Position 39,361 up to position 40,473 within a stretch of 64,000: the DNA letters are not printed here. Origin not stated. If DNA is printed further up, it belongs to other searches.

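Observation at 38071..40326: Surface lipoprotein with a C-terminal barnase-family RNase domain and no visible barstar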

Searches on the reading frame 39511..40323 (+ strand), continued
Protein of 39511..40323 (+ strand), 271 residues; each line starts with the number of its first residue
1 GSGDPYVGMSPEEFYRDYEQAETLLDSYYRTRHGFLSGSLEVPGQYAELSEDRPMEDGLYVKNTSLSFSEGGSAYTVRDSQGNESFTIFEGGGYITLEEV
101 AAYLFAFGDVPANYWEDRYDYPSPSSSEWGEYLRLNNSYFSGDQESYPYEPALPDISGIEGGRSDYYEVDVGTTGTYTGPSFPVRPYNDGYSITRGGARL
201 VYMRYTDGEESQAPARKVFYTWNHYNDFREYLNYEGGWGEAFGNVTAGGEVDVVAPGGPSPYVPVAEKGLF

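Call 72: search_protein_representatives(alignment_id=A1)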
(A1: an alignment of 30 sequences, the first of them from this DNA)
Query: 30 sequences, 357 profile positions. Proteins with E-value up to 0.001 (for the whole library): 441; up to 1e-10: 302; up to 1e-30: 216. The best 150 are listed.
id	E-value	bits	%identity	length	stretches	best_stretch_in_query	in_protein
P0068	3.6e-156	536.0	-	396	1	1-343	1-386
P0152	2.7e-155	533.2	-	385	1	1-342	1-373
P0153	6.5e-153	525.3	-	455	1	1-339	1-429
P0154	9.3e-151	518.2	-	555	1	51-334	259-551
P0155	1.1e-149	514.6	-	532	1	49-348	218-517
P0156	8.1e-149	511.9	-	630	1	63-342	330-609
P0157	1.5e-148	511.0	-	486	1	53-339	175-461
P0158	4.3e-148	509.5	-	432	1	6-340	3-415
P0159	1.2e-147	508.0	-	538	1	61-344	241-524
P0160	3.0e-146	503.4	-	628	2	54-335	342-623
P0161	8.3e-146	501.9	-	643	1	56-340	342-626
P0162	1.1e-145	501.6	-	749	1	60-343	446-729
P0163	1.3e-144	498.0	-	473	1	51-340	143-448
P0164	8.3e-144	495.4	-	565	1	58-352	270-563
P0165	1.1e-142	491.7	-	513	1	6-340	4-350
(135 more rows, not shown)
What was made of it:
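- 39511..39792 (+): Conserved N-terminal subdomain of the module (aa 481-574; motifs DPY..., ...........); function unknown. Always co-occurs with the RNase core (call 72).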
